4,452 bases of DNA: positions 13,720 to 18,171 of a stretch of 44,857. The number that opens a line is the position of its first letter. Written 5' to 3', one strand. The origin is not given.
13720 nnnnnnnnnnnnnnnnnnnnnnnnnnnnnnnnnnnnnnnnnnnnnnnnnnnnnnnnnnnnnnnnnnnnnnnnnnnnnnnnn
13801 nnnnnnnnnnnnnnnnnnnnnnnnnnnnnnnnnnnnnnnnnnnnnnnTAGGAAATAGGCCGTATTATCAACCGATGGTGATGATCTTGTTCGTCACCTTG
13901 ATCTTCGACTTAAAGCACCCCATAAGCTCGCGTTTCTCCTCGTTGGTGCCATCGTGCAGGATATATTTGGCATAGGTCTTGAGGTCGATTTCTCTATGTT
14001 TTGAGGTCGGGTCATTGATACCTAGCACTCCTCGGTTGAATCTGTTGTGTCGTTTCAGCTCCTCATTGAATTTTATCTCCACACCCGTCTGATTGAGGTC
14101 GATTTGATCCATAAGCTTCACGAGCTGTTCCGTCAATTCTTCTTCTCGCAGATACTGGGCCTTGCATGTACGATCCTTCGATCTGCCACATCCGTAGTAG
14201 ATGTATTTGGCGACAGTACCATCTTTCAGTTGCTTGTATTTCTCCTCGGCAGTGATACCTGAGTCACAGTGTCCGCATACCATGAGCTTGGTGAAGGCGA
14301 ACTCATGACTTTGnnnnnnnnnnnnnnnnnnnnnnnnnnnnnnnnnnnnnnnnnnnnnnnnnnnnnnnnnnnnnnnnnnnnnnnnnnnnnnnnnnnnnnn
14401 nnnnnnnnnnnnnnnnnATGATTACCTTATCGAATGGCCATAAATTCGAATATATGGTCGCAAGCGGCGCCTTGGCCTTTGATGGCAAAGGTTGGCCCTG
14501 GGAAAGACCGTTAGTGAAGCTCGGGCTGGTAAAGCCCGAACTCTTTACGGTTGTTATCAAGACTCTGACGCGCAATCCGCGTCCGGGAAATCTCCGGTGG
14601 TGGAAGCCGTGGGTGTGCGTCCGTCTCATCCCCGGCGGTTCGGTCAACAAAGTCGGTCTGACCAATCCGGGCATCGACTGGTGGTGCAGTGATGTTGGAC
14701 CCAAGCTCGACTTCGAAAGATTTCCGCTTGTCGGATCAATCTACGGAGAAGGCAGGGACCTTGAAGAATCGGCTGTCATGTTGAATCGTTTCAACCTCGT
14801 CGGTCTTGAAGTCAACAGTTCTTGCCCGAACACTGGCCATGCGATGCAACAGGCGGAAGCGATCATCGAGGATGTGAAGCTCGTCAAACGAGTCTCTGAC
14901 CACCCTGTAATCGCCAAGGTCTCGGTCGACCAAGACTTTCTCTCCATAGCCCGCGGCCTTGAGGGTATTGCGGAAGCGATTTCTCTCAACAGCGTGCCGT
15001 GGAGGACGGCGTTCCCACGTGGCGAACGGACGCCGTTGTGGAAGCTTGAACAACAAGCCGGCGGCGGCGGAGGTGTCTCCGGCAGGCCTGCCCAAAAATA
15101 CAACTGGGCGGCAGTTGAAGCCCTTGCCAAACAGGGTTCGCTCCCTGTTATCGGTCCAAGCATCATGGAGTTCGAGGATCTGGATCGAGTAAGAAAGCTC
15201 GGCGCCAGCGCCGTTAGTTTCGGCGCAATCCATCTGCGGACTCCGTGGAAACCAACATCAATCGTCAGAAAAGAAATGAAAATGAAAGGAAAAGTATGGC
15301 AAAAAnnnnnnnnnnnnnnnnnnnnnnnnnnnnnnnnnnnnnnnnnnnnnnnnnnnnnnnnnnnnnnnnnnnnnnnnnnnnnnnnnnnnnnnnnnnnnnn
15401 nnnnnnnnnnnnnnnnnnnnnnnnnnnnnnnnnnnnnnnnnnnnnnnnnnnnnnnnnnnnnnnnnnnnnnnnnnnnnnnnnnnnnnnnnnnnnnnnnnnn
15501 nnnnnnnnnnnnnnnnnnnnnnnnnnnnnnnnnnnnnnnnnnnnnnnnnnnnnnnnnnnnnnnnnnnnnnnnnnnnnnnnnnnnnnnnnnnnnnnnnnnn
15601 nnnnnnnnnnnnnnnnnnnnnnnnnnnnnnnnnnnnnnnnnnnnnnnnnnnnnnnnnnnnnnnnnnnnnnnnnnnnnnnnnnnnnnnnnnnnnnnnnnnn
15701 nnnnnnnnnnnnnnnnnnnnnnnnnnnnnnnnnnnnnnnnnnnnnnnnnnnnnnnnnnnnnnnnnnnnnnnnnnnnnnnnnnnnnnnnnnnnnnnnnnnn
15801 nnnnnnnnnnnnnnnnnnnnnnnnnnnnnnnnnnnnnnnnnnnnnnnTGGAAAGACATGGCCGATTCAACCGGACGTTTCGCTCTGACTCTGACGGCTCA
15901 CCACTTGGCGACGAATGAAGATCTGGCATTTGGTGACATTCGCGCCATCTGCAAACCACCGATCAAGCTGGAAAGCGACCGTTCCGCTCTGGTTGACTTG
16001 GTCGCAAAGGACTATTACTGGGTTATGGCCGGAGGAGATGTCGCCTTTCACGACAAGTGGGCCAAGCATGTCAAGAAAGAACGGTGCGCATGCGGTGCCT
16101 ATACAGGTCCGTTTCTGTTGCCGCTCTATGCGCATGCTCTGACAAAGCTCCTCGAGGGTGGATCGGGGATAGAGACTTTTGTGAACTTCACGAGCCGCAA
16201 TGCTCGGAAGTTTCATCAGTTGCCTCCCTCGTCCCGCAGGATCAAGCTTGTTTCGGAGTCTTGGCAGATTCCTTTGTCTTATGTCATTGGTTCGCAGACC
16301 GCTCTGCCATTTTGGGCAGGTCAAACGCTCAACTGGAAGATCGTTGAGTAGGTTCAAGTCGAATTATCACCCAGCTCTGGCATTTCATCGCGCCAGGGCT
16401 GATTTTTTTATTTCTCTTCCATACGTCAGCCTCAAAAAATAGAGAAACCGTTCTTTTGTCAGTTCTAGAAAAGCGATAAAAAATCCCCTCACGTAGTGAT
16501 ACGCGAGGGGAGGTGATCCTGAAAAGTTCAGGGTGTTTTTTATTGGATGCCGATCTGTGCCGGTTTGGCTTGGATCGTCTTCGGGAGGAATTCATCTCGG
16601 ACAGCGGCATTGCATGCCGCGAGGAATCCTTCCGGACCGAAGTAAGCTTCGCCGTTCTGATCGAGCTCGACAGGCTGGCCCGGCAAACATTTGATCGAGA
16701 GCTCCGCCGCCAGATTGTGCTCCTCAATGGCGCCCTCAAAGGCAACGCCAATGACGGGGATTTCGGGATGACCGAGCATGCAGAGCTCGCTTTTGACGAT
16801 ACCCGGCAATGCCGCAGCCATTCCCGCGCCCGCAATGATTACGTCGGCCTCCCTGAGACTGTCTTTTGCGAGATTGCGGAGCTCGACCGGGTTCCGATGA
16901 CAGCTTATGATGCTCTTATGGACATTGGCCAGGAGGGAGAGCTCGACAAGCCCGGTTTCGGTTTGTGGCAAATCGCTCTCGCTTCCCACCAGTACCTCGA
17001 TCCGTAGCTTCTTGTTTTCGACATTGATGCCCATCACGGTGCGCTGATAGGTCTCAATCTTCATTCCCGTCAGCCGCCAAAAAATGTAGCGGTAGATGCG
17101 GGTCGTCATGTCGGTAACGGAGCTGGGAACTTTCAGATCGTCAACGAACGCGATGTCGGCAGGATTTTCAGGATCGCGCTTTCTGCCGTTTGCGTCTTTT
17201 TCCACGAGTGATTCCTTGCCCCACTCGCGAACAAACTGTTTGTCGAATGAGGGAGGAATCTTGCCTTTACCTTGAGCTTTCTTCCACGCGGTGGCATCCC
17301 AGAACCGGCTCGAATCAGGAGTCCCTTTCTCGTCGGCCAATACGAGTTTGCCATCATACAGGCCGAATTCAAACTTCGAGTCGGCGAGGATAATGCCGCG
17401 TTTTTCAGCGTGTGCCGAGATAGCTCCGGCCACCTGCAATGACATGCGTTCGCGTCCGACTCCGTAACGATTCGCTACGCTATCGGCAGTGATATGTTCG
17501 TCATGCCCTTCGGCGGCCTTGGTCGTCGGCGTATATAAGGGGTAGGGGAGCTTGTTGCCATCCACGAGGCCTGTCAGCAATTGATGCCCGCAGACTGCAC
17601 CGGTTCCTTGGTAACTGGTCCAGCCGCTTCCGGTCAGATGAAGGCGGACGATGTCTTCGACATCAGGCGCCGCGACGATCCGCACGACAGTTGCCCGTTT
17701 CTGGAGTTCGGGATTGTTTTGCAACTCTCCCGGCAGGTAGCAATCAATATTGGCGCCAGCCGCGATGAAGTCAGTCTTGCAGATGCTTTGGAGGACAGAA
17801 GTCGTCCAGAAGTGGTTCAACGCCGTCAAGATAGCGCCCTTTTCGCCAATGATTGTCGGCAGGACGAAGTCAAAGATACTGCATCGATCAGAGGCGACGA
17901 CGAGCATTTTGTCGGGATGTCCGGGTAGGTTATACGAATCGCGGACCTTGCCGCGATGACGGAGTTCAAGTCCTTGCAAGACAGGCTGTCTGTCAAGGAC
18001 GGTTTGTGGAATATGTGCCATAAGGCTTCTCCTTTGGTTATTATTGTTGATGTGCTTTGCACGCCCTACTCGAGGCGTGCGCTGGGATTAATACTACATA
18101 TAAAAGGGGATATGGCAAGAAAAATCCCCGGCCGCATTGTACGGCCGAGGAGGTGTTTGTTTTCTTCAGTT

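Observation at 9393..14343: AT-rich island with a defence-like gene set and a dead integrase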

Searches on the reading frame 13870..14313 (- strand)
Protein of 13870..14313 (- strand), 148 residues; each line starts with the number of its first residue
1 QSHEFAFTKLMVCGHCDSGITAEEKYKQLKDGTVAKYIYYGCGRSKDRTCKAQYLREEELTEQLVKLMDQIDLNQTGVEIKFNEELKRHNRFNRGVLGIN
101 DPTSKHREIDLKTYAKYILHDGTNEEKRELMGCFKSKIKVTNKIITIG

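Call 6: search_protein_families(library=pfam, proteins=[window:13870-14283:-], max_evalue=0.1)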
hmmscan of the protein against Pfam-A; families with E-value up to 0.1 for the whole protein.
window:13870-14283:- (138 aa): 3 families
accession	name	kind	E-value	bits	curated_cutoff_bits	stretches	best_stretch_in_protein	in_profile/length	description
PF13408.12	Zn_ribbon_recom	-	1e-06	29.4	25.3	1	1-56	6-55/58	Recombinase zinc beta ribbon domain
PF00218.27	IGPS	-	0.024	14.3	27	1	47-106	143-201/254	Indole-3-glycerol phosphate synthase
PF01195.25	Pept_tRNA_hydro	-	0.077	13.3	27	0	78-135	120-171/183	Peptidyl-tRNA hydrolase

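Call 7: search_protein_families(library=padloc, proteins=[window:13870-14283:-], max_evalue=0.1)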
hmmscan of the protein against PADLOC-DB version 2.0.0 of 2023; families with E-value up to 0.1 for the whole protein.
window:13870-14283:- (138 aa): 0 families

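Call 33: search_protein_families(library=ncbifam, proteins=[window:13870-14313:-], max_evalue=0.1)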
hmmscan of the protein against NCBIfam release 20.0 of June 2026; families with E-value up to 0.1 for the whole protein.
window:13870-14313:- (148 aa): 3 families
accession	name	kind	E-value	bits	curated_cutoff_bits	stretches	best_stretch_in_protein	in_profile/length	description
NF047343.1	SCCmet_CcrB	equivalog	0.00019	20.2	900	1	7-71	296-360/542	cassette chromosome recombinase CcrB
NF041201.1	recomb_XisF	equivalog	0.00058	18.9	375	1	5-70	292-355/465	fdxN element excision recombinase XisF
TIGR00447.2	pth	equivalog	0.035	13.9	100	0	86-142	121-170/172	aminoacyl-tRNA hydrolase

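Call 98: search_protein_families(library=phrogs, proteins=[window:13870-14313:-], max_evalue=0.01)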
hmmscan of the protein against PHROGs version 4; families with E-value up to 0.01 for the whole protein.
window:13870-14313:- (148 aa): 1 family
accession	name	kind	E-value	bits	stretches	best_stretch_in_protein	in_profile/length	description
phrog_95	-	integration and excision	2.3e-08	34.1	1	2-89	368-450/651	integrase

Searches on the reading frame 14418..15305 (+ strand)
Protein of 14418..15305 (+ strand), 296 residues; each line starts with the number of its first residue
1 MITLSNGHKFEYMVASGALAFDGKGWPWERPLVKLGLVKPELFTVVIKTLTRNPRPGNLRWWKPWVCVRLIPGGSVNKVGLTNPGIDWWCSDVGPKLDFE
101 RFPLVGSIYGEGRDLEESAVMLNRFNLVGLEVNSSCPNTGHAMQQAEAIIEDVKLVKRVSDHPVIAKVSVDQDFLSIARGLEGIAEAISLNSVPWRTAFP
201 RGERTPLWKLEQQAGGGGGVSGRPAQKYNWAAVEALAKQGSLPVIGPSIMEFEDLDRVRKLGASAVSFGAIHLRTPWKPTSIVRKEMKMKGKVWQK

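Call 6: search_protein_families(library=pfam, proteins=[window:14418-15305:+], max_evalue=0.1)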
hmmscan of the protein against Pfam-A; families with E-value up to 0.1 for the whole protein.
window:14418-15305:+ (296 aa): 2 families
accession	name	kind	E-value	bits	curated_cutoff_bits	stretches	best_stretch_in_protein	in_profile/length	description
PF01180.27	DHO_dh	-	4.3e-16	59.4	27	1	44-280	39-281/291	Dihydroorotate dehydrogenase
PF01070.24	FMN_dh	-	0.085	12.3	24.9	0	207-266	179-243/350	FMN-dependent dehydrogenase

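Call 58: find_related_loci(query=window:14418-15305:+, collection=metagenome_contigs, flank=10000)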
Query window:14418-15305:+ (296 aa) in metagenome_contigs; peptide patterns used: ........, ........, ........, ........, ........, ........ (x = any residue, [..] = any of these).
74 stretches matched a pattern; 15 encode a relative of the query (tblastn E <= 1e-3); 15 distinct loci.
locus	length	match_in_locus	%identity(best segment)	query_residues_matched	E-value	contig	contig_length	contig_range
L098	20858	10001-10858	74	1-285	7e-137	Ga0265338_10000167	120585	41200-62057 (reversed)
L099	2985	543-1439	70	1-288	2e-134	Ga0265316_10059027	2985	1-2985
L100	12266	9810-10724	68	1-292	2e-125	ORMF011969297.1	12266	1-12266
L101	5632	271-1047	61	1-286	2e-105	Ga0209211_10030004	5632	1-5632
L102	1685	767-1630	56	1-292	1e-106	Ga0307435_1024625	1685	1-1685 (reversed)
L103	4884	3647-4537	56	1-292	1e-93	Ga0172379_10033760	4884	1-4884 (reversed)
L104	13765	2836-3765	43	1-293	2e-74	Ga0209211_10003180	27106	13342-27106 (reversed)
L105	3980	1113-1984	51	1-288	4e-76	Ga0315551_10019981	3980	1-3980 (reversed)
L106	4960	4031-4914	51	1-292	3e-76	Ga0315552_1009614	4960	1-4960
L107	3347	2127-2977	65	1-288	5e-82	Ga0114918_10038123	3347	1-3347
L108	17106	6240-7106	52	1-284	9e-85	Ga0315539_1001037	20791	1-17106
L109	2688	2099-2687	67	1-193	1e-54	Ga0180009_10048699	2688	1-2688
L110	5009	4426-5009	48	1-186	5e-44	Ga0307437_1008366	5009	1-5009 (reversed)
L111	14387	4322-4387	86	1-22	8e-7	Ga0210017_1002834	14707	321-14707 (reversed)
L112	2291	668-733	86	1-22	7e-7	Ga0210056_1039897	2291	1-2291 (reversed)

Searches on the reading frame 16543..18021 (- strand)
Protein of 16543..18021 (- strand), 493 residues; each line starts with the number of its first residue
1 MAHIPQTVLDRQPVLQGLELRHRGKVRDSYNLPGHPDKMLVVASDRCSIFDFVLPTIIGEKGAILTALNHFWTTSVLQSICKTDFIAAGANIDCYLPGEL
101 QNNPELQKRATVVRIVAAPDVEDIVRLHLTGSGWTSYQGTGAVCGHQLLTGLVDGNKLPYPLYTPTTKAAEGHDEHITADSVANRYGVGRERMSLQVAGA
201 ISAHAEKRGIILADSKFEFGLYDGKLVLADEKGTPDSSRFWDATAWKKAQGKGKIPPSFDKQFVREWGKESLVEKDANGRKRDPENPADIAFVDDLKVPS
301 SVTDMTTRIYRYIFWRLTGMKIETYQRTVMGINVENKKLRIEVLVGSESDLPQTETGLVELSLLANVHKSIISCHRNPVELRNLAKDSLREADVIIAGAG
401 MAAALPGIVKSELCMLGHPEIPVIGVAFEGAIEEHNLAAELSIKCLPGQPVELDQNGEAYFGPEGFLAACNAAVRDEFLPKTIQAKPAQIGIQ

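Call 84: list_cluster_members(proteins=[window:16543-18021:-, window:18174-19670:-, window:38570-39916:+, window:42028-43536:-, window:14418-15305:+, window:23878-25146:+, window:40984-41976:+])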
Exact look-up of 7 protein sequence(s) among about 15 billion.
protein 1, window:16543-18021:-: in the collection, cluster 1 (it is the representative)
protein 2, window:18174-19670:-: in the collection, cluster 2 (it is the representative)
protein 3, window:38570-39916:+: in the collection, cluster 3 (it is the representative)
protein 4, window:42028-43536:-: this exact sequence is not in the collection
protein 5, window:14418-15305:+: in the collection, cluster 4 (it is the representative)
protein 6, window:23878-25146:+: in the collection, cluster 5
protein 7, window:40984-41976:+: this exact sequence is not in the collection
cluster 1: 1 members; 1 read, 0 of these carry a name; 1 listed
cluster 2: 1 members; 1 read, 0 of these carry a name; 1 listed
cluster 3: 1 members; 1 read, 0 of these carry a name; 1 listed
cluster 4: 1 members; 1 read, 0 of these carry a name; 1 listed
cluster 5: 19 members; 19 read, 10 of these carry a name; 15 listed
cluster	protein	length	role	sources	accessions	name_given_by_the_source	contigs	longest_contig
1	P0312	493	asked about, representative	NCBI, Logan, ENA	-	-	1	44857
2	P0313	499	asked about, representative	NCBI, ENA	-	-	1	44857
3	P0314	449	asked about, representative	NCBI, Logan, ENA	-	-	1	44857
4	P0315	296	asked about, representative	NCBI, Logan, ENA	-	-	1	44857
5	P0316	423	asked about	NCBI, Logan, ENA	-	-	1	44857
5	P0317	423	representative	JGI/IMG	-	preprotein translocase subunit SecY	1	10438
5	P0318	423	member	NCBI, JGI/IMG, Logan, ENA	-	preprotein translocase subunit SecY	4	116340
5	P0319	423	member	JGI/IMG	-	preprotein translocase subunit SecY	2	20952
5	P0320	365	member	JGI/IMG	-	preprotein translocase subunit SecY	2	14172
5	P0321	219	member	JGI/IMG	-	preprotein translocase subunit SecY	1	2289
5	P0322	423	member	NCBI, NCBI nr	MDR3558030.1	MAG: preprotein translocase subunit SecY [Candidatus Pacebacteria bacterium] | preprotein translocase subunit SecY [Candidatus Paceibacterota bacterium]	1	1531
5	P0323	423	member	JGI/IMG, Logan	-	preprotein translocase subunit SecY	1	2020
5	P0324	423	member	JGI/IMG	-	preprotein translocase subunit SecY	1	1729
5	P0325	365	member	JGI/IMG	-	preprotein translocase subunit SecY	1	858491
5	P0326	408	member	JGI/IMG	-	preprotein translocase subunit SecY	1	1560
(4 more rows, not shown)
